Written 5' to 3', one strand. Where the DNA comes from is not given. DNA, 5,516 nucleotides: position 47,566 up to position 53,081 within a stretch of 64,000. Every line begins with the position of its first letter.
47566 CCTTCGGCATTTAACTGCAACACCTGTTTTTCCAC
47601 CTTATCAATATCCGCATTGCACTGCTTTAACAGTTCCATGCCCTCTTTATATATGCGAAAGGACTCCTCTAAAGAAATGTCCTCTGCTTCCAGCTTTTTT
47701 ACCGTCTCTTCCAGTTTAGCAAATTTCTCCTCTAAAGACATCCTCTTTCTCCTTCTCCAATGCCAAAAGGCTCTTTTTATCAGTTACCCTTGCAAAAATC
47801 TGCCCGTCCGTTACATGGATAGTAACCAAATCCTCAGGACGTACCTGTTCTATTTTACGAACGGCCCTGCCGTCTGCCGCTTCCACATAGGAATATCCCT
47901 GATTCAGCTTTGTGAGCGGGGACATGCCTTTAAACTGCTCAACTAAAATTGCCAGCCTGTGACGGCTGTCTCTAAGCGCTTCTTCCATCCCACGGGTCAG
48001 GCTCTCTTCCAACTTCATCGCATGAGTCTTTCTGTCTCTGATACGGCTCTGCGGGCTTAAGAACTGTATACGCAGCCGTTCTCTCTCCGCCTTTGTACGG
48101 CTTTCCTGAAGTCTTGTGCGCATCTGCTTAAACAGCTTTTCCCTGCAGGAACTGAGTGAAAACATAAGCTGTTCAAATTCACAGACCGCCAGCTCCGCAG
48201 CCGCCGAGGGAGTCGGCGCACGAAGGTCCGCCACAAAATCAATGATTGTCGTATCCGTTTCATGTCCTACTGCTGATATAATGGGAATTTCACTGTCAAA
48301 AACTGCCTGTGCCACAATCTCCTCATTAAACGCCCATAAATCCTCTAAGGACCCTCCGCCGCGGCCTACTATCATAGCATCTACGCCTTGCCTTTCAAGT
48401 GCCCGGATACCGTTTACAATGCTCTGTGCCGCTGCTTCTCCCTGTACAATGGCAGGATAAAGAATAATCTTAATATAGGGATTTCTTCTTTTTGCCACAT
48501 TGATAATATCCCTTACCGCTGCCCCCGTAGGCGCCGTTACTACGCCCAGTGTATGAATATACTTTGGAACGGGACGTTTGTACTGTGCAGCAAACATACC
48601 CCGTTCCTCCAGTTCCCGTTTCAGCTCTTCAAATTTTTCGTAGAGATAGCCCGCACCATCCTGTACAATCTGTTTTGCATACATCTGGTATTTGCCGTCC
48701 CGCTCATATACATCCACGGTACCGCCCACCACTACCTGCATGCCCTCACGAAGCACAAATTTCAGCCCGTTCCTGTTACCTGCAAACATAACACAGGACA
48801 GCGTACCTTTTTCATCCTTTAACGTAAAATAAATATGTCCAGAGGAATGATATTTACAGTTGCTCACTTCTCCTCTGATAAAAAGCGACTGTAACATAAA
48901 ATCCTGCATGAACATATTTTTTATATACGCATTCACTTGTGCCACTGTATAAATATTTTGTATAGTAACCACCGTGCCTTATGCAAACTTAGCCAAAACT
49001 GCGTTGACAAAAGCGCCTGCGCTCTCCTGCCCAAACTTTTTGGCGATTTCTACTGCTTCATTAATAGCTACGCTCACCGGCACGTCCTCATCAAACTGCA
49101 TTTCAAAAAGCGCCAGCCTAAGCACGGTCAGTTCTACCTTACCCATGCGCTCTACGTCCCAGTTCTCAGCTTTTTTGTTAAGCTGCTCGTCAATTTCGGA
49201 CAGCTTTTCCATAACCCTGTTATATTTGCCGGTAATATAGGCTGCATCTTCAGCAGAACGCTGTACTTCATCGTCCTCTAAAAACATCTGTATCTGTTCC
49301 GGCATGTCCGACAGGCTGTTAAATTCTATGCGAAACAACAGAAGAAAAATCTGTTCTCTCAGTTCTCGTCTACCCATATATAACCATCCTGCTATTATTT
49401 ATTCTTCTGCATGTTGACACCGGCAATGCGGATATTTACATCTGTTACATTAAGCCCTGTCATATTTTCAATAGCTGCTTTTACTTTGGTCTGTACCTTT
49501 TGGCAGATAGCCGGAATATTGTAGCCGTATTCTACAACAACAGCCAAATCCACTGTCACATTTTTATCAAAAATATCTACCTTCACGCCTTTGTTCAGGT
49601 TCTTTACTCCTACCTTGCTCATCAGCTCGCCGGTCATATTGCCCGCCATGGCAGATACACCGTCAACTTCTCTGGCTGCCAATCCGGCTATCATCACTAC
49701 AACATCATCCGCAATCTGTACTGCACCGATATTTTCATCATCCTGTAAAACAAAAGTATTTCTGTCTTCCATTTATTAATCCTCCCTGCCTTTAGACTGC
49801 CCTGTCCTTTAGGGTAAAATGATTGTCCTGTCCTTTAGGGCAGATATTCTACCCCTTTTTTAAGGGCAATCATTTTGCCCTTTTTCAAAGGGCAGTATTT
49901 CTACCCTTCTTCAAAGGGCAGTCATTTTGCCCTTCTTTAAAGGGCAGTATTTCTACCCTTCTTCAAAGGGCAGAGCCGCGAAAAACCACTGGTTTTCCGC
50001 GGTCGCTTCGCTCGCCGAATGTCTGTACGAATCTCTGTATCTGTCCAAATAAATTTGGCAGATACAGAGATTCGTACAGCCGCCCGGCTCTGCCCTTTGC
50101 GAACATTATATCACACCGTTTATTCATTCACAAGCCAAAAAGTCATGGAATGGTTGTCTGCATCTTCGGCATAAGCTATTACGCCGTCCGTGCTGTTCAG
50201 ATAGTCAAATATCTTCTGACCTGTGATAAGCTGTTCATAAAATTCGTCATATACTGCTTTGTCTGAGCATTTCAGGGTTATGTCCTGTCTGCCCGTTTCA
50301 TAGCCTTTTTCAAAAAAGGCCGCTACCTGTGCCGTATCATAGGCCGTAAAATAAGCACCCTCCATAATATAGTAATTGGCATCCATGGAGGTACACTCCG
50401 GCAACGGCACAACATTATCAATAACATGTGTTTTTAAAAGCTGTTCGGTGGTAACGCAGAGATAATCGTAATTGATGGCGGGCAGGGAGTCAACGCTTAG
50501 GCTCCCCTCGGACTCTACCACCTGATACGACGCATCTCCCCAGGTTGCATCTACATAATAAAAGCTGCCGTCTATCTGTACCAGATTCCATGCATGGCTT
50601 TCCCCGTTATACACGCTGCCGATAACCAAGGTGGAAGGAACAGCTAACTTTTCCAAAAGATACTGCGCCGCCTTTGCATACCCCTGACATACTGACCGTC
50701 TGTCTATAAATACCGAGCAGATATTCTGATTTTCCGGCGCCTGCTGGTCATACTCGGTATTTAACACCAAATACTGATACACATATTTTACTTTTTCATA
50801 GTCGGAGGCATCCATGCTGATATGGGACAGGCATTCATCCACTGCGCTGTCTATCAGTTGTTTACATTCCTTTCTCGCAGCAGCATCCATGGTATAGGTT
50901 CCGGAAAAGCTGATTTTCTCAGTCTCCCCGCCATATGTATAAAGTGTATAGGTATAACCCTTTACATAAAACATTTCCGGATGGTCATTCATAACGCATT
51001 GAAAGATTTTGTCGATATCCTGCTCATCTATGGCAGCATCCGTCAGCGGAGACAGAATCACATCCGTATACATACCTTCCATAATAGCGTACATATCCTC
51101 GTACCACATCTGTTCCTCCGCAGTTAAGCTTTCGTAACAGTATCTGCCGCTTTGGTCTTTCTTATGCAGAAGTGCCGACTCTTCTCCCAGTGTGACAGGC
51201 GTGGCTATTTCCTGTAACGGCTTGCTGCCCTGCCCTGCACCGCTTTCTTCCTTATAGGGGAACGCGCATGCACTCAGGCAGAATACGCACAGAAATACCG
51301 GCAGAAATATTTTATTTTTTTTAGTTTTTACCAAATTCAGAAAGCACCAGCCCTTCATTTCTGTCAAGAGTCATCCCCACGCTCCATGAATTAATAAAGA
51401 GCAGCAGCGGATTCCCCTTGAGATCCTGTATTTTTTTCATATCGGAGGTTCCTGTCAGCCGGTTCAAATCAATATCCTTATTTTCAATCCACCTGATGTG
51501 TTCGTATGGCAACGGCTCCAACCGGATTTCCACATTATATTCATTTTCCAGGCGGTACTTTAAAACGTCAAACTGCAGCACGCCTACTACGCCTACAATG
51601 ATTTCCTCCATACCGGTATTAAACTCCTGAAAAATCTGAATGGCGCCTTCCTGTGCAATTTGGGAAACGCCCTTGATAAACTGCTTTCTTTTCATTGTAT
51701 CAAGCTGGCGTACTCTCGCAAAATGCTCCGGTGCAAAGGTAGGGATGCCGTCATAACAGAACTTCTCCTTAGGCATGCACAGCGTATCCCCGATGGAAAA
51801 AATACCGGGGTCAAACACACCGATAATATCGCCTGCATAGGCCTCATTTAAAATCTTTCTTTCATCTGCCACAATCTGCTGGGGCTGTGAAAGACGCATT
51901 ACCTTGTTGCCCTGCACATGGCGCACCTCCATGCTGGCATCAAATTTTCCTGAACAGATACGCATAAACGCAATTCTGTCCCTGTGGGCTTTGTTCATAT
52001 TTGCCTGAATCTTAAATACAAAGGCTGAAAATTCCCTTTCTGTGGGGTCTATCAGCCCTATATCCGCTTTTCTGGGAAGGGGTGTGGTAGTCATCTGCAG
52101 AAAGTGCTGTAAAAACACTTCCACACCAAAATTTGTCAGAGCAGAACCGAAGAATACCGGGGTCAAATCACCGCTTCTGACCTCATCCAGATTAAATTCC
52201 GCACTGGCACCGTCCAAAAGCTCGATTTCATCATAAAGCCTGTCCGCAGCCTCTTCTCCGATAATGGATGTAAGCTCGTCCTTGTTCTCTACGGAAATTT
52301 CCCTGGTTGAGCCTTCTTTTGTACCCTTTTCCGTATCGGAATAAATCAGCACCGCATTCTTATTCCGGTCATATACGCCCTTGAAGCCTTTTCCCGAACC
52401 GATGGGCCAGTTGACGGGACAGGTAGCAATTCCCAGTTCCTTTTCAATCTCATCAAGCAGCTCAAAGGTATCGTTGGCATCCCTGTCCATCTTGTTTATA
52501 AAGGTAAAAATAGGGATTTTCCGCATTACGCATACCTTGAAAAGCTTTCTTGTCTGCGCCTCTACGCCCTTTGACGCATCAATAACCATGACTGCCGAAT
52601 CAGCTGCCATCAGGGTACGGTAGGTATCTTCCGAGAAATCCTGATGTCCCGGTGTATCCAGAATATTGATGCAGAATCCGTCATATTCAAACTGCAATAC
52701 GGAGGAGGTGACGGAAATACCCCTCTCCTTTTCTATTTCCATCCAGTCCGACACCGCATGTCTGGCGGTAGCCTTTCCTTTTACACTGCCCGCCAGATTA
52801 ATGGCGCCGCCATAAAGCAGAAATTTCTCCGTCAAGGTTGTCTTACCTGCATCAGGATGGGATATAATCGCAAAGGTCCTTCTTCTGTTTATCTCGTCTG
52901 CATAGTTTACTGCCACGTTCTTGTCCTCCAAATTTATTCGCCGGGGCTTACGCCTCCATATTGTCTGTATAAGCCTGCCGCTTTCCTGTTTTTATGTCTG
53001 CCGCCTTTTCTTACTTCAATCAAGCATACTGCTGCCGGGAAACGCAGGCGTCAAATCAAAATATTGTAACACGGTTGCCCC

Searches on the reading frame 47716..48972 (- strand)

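Call 61: search_protein_families(library=pfam, proteins=[window:47716-48972:-], max_evalue=0.001)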
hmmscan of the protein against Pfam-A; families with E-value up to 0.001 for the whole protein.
window:47716-48972:- (418 aa): 3 families
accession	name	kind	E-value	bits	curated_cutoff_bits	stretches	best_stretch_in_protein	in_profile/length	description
PF02601.20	Exonuc_VII_L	-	4.8e-93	312.5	35.9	2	126-329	1-203/315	Exonuclease VII, large subunit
PF13742.12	tRNA_anti_2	-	6.3e-31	106.9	27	1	8-102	1-94/95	OB-fold nucleic acid binding domain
PF01336.31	tRNA_anti-codon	-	9.1e-14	51.6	27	1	32-102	3-72/75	OB-fold nucleic acid binding domain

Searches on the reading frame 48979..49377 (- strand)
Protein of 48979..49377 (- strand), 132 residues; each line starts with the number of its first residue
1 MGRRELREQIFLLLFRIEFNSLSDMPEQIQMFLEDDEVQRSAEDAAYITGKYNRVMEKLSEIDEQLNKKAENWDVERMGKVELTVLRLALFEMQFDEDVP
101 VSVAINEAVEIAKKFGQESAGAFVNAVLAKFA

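Call 61: search_protein_families(library=pfam, proteins=[window:48979-49377:-], max_evalue=0.001)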
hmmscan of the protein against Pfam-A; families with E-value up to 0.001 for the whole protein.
window:48979-49377:- (132 aa): 1 family
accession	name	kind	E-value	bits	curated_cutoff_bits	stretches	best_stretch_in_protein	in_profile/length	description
PF01029.23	NusB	-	5.6e-34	117.8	23.1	1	5-132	2-132/133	NusB family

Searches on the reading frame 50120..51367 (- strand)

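Call 42: search_protein_families(library=pfam, proteins=[window:50120-51367:-], max_evalue=0.00001)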
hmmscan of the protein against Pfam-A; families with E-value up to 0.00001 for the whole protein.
window:50120-51367:- (415 aa): 1 family
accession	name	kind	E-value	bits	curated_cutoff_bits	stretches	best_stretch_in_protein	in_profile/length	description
PF01841.26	Transglut_core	-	2.3e-10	41.1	23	1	186-274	11-108/108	Transglutaminase-like superfamily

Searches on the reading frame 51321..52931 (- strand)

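Call 42: search_protein_families(library=pfam, proteins=[window:51321-52931:-], max_evalue=0.00001)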
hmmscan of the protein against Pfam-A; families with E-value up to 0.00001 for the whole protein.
window:51321-52931:- (536 aa): 5 families
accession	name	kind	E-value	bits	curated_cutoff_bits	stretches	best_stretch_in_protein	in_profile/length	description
PF00009.33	GTP_EFTU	-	5.8e-52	176.4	26.5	1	16-280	2-185/188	Elongation factor Tu GTP binding domain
PF16658.11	RF3_C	-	5.1e-48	162.7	40.1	1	393-520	1-130/132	Class II release factor RF3, C-terminal domain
PF22042.2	EF-G_D2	-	2.8e-23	82.3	27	1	300-385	1-82/84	Elongation factor G domain 2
PF03144.31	GTP_EFTU_D2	-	6.9e-06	26.8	30.3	0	319-385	2-73/73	Elongation factor Tu domain 2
PF01926.29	MMR_HSR1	-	1e-05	26.1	21.9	0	21-147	3-113/113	50S ribosome-binding GTPase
